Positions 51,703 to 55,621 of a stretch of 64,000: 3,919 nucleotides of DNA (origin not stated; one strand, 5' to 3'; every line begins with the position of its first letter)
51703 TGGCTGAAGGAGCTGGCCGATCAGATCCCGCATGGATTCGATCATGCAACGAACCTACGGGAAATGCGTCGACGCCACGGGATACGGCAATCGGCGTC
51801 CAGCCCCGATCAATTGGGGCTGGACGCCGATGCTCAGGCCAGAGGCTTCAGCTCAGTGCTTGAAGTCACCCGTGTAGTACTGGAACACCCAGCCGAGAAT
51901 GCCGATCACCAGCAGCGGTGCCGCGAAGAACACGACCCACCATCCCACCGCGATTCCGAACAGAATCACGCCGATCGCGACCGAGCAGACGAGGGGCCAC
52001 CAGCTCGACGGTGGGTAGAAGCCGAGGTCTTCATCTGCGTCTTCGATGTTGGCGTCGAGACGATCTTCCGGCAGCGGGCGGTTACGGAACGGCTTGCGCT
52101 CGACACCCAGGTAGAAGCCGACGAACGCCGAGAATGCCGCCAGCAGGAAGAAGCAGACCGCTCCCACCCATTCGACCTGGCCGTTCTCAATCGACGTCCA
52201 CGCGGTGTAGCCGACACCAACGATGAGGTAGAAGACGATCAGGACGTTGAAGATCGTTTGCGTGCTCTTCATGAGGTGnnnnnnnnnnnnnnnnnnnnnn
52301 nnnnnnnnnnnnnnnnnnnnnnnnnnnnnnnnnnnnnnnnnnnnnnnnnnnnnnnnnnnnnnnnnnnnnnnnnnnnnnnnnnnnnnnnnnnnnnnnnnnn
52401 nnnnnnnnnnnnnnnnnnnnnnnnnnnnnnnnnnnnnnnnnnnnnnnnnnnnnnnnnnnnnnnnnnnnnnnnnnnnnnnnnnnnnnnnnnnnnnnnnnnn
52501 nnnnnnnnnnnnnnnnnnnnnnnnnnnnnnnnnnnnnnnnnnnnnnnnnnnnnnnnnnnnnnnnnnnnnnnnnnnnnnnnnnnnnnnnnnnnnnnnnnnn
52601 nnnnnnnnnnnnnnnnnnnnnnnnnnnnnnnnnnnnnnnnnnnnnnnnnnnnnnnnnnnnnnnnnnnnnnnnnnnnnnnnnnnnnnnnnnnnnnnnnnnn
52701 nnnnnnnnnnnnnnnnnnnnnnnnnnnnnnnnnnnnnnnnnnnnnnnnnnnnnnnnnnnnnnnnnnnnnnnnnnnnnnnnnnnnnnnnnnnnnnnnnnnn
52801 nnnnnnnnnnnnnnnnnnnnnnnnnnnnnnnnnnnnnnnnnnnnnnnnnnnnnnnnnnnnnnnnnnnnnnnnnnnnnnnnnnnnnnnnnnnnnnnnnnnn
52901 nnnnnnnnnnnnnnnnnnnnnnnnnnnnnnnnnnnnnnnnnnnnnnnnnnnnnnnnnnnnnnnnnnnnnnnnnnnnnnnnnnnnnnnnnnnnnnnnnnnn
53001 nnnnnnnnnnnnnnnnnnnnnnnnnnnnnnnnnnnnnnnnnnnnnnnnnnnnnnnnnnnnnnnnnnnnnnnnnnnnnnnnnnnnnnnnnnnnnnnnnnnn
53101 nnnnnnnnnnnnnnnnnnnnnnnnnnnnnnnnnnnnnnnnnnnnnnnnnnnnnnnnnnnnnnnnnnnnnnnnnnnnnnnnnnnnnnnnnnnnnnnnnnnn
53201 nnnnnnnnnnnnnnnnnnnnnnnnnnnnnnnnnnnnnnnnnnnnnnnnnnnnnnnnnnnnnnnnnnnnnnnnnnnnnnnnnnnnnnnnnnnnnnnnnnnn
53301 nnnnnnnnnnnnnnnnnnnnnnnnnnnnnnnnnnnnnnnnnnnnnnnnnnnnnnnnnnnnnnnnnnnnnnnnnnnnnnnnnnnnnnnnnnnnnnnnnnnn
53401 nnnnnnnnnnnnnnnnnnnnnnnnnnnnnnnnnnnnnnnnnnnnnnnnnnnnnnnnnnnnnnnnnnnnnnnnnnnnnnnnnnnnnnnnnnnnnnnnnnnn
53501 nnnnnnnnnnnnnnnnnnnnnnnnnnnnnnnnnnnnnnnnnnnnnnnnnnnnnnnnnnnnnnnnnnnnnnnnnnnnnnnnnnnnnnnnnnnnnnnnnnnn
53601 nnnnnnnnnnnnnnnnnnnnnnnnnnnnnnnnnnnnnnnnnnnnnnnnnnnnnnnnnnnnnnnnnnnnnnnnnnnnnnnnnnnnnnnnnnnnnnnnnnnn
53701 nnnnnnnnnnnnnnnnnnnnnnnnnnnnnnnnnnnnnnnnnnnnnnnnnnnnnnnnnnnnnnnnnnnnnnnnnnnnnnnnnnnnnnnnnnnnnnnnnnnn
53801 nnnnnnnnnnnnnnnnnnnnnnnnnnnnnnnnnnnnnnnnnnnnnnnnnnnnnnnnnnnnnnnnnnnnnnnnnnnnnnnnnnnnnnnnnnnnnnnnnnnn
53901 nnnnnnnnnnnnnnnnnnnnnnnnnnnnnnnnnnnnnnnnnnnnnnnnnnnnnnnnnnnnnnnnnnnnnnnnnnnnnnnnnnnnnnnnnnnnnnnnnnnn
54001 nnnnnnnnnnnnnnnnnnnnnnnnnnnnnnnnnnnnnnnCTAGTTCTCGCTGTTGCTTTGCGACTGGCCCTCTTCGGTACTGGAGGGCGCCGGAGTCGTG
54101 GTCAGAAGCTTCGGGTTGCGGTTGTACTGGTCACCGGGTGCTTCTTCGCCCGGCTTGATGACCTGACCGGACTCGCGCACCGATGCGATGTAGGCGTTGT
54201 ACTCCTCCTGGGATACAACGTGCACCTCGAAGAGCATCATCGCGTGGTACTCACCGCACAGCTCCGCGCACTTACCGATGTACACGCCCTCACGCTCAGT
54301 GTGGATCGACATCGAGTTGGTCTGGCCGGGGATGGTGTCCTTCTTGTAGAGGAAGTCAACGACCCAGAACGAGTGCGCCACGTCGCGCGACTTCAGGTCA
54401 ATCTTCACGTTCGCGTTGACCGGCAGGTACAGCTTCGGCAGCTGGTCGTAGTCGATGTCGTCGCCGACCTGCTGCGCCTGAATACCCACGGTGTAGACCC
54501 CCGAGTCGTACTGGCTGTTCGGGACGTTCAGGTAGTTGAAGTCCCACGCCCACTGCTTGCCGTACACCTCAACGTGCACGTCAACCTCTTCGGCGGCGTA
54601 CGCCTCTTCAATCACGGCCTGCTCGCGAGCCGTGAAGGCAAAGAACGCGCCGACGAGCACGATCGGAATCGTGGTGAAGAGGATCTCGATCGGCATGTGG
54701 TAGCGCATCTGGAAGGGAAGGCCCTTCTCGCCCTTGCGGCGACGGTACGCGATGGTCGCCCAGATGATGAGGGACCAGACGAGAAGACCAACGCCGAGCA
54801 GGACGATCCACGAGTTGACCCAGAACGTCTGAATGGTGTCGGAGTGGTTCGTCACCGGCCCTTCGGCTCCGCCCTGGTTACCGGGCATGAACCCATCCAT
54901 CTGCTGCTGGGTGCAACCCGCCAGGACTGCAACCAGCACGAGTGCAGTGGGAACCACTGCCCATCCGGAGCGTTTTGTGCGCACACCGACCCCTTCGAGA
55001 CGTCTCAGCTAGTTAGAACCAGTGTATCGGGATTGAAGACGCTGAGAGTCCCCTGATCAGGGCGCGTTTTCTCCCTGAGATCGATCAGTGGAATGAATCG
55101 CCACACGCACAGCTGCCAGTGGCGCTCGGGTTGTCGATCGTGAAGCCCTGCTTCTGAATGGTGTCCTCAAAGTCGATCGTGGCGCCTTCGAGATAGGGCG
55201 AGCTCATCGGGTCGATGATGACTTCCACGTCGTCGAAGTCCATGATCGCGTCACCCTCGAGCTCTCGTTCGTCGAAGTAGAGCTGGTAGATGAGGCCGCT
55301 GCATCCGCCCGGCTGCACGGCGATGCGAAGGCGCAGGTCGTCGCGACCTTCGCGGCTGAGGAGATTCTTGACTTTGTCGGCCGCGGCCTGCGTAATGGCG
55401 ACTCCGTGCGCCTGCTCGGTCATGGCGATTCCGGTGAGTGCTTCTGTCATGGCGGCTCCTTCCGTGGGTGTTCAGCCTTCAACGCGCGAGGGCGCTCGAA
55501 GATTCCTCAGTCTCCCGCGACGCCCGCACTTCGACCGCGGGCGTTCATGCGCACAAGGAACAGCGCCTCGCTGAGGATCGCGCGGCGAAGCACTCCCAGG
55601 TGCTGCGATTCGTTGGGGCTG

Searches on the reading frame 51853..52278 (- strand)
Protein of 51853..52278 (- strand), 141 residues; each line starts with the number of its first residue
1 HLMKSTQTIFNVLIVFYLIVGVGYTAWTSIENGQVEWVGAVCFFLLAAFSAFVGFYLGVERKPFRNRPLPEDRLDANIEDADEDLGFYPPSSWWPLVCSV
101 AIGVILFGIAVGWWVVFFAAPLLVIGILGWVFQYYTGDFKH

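Call 30: search_protein_families(library=pfam, proteins=[window:51853-52278:-])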
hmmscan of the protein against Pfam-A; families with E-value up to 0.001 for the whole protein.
window:51853-52278:- (141 aa): 1 family
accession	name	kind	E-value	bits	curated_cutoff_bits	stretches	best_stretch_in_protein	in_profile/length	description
PF12270.13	Cyt_c_ox_IV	-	2.4e-37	128.4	26.9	1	3-138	1-130/132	Cytochrome c oxidase subunit IV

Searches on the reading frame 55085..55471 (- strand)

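Call 31: search_protein_families(library=pfam, proteins=[window:55085-55471:-])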
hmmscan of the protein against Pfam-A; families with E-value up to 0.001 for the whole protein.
window:55085-55471:- (128 aa): 1 family
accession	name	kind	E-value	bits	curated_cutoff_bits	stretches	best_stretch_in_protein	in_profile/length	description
PF01521.26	Fe-S_biosyn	-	7.2e-20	71.7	26.3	1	24-125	3-110/110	Iron-sulphur cluster biosynthesis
